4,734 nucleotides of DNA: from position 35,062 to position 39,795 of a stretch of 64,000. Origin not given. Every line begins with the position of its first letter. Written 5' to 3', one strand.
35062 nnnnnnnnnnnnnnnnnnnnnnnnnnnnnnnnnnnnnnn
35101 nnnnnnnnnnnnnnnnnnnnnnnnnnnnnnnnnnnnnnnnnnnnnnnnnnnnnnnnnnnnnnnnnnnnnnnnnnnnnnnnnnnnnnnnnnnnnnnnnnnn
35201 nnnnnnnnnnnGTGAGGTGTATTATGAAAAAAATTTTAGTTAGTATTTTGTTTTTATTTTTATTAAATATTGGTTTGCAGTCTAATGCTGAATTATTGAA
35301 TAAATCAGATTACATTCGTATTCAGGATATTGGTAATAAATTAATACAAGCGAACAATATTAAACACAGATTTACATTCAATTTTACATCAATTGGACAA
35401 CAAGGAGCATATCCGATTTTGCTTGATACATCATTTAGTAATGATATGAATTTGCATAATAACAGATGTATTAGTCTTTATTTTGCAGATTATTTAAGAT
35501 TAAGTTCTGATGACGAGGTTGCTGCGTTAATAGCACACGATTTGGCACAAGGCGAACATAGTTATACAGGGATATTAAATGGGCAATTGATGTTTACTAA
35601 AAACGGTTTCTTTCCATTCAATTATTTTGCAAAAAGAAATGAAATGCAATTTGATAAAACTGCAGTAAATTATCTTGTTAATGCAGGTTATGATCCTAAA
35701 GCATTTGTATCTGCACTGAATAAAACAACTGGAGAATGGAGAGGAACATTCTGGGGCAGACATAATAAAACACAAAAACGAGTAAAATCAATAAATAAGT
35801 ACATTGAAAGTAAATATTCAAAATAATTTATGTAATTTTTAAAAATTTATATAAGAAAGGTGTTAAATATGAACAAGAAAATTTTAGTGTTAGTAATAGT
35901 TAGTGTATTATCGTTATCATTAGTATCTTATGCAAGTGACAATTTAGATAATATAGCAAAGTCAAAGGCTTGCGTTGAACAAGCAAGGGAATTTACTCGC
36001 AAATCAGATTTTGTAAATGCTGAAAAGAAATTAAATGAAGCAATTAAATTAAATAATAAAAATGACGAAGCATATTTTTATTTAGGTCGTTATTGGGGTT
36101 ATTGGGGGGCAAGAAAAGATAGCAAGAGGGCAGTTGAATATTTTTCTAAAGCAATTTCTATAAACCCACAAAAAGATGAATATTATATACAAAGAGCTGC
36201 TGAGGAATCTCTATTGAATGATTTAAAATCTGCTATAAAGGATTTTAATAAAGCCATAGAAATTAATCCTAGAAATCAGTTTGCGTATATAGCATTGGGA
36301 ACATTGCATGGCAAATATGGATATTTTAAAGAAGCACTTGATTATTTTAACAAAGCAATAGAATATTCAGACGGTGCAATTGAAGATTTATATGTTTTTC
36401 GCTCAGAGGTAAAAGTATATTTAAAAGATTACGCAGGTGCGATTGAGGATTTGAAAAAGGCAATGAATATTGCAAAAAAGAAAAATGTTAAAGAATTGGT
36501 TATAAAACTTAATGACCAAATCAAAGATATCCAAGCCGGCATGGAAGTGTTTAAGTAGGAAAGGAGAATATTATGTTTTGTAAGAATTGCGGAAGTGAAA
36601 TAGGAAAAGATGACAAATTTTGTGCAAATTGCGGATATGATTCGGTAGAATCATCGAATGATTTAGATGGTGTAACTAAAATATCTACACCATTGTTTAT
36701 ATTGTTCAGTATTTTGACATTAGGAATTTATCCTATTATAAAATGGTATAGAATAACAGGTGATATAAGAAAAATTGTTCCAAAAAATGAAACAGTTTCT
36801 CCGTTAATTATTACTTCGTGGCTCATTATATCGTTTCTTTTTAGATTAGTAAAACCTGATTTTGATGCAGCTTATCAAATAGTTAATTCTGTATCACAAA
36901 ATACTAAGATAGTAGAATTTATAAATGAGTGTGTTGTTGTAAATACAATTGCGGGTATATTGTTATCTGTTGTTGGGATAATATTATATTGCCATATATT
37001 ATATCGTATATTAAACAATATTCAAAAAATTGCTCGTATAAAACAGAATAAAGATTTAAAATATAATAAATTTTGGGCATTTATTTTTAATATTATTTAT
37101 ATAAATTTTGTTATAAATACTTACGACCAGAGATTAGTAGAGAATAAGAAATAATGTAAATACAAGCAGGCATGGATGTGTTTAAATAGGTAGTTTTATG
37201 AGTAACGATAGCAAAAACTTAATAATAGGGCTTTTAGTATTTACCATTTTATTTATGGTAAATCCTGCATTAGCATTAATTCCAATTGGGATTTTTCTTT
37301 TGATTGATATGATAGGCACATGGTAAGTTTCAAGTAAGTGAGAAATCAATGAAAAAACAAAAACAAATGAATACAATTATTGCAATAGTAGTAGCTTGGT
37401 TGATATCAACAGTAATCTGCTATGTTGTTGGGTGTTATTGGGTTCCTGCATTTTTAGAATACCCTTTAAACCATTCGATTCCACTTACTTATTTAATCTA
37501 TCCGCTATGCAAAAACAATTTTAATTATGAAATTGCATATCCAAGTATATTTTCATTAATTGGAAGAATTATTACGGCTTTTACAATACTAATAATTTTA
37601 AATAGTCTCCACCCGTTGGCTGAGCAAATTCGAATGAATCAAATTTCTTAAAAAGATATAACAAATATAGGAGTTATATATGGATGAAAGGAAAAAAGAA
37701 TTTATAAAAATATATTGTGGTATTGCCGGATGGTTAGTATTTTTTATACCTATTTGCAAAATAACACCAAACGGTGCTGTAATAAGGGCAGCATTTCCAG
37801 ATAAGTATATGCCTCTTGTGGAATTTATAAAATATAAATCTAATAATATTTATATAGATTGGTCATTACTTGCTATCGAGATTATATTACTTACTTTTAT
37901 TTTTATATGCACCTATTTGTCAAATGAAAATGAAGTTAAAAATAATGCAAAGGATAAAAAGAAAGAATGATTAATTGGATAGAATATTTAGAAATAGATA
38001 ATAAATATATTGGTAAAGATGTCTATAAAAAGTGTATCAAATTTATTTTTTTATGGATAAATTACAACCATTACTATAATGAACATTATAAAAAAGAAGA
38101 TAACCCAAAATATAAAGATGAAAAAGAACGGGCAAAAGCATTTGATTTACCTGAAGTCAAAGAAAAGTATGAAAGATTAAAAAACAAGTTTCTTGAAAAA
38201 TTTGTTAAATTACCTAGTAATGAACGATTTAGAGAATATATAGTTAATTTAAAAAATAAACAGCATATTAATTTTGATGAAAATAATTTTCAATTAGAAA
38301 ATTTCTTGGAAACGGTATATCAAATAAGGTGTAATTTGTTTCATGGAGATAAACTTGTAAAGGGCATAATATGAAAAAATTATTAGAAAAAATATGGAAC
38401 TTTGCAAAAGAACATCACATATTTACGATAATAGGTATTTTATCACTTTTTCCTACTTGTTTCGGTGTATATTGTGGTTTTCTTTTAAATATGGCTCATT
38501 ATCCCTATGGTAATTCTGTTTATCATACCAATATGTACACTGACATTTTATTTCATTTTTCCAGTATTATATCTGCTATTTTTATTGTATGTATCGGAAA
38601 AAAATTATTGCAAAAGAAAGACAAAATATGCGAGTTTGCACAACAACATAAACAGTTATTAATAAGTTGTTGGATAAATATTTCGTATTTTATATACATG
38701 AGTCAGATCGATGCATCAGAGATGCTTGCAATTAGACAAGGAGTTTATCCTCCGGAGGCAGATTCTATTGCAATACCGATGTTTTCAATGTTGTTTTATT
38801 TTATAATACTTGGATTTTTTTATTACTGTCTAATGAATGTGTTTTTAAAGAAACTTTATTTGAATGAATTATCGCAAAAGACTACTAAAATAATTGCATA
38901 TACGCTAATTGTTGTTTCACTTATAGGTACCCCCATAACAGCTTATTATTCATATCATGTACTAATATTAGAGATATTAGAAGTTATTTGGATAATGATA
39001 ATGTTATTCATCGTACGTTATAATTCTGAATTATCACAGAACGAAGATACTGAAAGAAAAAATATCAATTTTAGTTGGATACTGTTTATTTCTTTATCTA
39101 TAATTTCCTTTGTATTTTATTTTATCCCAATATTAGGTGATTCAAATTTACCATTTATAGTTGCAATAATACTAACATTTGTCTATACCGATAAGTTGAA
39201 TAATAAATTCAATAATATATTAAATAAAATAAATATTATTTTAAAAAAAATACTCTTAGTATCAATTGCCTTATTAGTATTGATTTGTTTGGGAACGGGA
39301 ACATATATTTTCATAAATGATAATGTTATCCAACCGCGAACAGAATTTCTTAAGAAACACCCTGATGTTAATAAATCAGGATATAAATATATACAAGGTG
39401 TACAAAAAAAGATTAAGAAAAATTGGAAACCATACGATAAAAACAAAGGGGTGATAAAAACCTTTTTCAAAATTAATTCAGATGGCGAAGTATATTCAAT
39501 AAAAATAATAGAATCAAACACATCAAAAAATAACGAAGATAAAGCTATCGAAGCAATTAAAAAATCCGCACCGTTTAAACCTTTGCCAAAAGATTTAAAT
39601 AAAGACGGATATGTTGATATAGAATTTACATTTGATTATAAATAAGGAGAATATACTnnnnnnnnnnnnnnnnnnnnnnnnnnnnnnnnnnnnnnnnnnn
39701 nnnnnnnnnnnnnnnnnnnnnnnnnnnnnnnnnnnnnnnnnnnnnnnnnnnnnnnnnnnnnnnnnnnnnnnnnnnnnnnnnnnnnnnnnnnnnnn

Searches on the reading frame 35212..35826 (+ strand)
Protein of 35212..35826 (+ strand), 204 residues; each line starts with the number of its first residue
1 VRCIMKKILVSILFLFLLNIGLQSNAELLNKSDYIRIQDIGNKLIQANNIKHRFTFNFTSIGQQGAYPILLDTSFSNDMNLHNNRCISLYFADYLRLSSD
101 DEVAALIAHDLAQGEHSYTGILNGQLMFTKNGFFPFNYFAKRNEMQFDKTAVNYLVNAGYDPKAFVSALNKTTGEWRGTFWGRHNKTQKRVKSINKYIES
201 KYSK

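Call 73: search_protein_families(library=pfam, proteins=[window:35212-35826:+], max_evalue=0.01)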
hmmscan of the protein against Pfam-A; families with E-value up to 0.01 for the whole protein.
window:35212-35826:+ (204 aa): 1 family
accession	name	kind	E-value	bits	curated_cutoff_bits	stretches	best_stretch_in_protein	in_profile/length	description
PF01435.24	Peptidase_M48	-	0.00068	20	20.3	0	135-196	131-184/186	Peptidase family M48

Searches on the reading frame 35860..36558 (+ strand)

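Call 73: search_protein_families(library=pfam, proteins=[window:35860-36558:+], max_evalue=0.01)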
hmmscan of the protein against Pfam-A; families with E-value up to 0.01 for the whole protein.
window:35860-36558:+ (232 aa): 17 families
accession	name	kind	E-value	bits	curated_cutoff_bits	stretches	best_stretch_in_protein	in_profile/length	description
PF07719.23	TPR_2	-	1.6e-16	59.4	27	2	107-139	2-34/34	Tetratricopeptide repeat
PF00515.34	TPR_1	-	8.1e-16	57.5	27.8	1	108-139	3-34/34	Tetratricopeptide repeat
PF13181.12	TPR_8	-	4.8e-13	48.6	25.7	1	107-139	2-34/34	Tetratricopeptide repeat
PF13414.12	TPR_11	-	1.9e-12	47.1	26.8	2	119-152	7-40/42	TPR repeat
PF13428.12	TPR_14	-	6e-10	39.3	23.5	0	107-148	2-43/44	Tetratricopeptide repeat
PF13431.12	TPR_17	-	1.8e-08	34.4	24.4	0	129-153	2-26/34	Tetratricopeptide repeat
PF14559.12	TPR_19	-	2.3e-08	34.7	25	0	120-168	5-53/68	Tetratricopeptide repeat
PF13424.12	TPR_12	-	5.4e-08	33.4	30.1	0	142-168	47-73/77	Tetratricopeptide repeat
PF06552.18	TOM20_plant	-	2.3e-06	28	20.6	0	48-101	48-102/187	Plant specific mitochondrial import receptor subunit TOM20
PF23914.1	TPR_CcmH_CycH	-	7.9e-05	23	42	1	61-166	42-147/158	Cytochrome c-type biogenesis protein H TPR domain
PF13432.12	TPR_16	-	8.2e-05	23.4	32.7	0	40-104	2-63/65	Tetratricopeptide repeat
PF13371.12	TPR_9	-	0.00014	22.2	35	0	85-142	8-65/73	Tetratricopeptide repeat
PF25062.1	ARM_TT21_N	-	0.00053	20.2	40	1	53-167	84-195/222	Tetratricopeptide repeat protein 21 N-terminal ARM repeat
PF08238.18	Sel1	-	0.001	20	30.7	1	70-99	2-32/36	Sel1 repeat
PF25575.1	TPR_BSK1_C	-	0.0018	18.6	42.2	0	85-142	55-113/118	Serine/threonine-protein kinase BSK1-like, TPR repeats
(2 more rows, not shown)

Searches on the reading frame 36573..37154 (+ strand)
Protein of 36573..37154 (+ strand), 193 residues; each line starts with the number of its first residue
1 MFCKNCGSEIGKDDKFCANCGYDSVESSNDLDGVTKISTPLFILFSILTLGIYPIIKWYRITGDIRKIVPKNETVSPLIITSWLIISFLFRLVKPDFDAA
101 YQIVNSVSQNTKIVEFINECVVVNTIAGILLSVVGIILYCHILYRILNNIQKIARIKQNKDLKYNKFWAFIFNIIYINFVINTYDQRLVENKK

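Call 73: search_protein_families(library=pfam, proteins=[window:36573-37154:+], max_evalue=0.01)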
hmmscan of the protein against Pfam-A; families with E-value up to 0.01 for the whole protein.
window:36573-37154:+ (193 aa): 4 families
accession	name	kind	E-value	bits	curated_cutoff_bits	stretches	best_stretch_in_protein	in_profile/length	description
PF13240.11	Zn_Ribbon_1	-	4.1e-07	30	25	1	2-23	1-22/23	zinc-ribbon domain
PF14018.11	DUF4234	-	2e-06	28.3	25.3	1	38-142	2-64/70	Domain of unknown function (DUF4234)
PF13248.11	Zn_ribbon_3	-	0.00025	20.8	27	1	3-23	5-25/26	zinc-ribbon domain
PF12773.13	DZR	-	0.00096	19.7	27.3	1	3-21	1-19/45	Double zinc ribbon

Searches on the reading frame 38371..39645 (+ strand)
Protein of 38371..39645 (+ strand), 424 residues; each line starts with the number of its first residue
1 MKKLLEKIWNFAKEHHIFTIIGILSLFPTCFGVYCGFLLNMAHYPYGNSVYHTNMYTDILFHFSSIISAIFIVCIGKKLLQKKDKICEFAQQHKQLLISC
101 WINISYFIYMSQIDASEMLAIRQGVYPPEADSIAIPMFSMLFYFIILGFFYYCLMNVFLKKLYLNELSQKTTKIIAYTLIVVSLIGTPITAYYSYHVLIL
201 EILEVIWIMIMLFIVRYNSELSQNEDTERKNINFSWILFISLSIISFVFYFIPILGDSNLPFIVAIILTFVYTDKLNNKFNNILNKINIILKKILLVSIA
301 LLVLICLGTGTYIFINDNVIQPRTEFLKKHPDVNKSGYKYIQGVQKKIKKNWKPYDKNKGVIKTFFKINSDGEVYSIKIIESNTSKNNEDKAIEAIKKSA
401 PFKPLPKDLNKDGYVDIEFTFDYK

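Call 69: search_protein_families(library=pfam, proteins=[window:38371-39645:+], max_evalue=0.001)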
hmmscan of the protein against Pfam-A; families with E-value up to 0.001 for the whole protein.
window:38371-39645:+ (424 aa): 2 families
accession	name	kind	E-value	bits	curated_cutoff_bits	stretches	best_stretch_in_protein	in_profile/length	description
PF13103.11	TonB_2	-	4.5e-08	33.5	22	1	339-419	3-85/85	TonB C terminal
PF03544.19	TonB_C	-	4.8e-08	33.8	24.6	1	358-424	14-78/79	Gram-negative bacterial TonB protein C-terminal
